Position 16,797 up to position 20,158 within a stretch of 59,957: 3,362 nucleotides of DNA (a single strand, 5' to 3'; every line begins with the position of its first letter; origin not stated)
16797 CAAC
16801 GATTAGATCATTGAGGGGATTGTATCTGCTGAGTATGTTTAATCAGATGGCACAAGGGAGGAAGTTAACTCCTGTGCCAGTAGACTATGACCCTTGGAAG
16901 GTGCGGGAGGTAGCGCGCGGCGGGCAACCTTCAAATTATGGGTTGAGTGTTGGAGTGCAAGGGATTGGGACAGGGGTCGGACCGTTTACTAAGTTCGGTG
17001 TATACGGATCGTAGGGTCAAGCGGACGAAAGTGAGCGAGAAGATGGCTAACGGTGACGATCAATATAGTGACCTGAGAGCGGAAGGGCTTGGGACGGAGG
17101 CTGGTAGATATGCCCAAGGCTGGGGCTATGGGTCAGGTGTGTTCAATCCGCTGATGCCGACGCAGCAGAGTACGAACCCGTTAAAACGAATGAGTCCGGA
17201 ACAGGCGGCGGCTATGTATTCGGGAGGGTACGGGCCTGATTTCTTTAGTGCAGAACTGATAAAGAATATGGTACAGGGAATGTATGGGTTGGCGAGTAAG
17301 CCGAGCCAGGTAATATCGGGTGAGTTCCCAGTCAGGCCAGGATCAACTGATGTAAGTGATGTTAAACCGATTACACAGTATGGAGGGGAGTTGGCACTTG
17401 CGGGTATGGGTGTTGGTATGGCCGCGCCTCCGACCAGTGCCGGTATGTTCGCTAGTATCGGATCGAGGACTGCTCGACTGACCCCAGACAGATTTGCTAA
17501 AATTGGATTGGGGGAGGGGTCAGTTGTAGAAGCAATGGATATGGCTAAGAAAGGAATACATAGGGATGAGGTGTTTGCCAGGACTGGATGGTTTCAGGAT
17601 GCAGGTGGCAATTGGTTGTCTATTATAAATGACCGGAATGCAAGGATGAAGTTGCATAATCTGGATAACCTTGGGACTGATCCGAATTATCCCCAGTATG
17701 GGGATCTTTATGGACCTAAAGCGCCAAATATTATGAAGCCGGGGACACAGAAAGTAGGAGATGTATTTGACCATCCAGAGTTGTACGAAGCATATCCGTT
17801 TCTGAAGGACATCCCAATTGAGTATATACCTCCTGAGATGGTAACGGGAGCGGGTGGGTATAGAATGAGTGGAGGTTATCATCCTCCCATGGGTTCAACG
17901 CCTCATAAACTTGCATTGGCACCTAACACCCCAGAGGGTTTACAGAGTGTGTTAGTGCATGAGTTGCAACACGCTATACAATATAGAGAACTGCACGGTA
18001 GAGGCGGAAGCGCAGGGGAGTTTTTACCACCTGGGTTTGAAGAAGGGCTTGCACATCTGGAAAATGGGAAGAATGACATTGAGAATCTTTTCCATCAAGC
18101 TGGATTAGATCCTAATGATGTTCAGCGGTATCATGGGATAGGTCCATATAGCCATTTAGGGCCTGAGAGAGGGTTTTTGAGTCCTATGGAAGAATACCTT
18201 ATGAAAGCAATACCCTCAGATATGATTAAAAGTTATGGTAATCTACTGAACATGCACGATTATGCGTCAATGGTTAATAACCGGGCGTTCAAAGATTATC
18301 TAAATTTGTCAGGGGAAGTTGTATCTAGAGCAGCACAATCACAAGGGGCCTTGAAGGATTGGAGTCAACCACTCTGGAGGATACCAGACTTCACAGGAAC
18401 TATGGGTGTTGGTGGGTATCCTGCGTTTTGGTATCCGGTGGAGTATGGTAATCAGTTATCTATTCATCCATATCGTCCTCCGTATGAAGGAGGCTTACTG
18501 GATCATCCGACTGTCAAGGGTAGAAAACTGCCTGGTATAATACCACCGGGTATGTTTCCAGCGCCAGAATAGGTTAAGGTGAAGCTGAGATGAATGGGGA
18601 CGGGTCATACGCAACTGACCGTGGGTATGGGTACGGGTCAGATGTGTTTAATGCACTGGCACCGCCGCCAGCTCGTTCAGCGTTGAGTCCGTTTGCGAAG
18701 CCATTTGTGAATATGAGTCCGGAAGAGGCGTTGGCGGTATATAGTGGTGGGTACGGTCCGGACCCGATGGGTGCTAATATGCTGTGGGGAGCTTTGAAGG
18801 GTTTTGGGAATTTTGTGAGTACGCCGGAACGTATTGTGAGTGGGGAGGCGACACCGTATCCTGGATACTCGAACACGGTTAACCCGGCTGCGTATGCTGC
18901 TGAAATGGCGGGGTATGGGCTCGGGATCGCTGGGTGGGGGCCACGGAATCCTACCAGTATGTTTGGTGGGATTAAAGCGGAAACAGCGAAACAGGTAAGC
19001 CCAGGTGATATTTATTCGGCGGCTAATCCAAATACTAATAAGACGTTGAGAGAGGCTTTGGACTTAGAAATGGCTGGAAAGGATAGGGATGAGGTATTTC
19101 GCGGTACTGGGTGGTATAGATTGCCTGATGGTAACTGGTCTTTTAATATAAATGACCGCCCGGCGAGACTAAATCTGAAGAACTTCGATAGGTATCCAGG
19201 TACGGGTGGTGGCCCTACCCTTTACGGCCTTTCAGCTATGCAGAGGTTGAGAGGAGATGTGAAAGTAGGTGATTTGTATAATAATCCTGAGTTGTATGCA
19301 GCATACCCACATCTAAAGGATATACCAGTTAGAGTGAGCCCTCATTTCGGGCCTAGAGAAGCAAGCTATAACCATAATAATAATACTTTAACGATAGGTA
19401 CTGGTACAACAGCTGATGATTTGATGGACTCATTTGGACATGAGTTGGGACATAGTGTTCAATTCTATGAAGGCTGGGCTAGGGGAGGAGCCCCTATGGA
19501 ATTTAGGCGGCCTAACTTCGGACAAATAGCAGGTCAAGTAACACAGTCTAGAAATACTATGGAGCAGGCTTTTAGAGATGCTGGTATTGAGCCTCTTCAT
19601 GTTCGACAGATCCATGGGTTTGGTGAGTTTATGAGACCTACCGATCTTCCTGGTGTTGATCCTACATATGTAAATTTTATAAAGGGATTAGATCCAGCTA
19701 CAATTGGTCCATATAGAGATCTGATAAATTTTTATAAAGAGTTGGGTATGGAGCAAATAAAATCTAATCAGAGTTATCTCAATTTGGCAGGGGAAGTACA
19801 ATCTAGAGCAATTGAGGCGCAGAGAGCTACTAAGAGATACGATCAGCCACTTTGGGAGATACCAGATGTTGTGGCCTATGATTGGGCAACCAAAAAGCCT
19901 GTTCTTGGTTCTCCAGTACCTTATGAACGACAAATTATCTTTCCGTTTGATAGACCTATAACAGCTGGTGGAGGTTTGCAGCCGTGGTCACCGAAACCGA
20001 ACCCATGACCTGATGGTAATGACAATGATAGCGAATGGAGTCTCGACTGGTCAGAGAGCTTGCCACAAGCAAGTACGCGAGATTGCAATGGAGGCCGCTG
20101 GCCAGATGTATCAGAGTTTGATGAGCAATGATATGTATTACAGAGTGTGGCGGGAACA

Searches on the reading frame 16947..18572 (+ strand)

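Call 124: search_protein_families(library=pfam, max_evalue=0.01, proteins=[window:16947-18572:+])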
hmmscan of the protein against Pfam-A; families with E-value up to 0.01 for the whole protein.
window:16947-18572:+ (541 aa): 1 family
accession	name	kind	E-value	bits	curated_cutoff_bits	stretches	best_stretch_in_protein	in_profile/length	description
PF18838.6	LPD23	-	6.4e-07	29.5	27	1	195-234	18-57/58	Large polyvalent protein associated domain 23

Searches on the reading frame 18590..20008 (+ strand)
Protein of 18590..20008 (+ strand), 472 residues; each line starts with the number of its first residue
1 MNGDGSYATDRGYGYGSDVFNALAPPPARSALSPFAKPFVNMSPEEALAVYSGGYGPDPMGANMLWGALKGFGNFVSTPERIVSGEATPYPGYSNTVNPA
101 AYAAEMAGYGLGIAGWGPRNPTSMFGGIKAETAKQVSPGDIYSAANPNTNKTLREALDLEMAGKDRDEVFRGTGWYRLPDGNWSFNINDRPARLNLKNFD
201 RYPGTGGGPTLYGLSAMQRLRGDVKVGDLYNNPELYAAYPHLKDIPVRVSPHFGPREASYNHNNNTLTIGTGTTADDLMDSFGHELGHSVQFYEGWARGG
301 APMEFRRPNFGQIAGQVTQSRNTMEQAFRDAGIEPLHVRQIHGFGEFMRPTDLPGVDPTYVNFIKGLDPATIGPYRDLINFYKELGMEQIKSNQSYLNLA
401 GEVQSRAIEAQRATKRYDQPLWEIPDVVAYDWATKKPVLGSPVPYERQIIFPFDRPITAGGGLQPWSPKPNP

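Call 124: search_protein_families(library=pfam, max_evalue=0.01, proteins=[window:18590-20008:+])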
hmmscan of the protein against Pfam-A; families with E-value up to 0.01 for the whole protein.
window:18590-20008:+ (472 aa): 1 family
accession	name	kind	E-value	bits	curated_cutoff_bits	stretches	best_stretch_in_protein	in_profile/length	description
PF18838.6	LPD23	-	1.9e-11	44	27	1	149-195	12-58/58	Large polyvalent protein associated domain 23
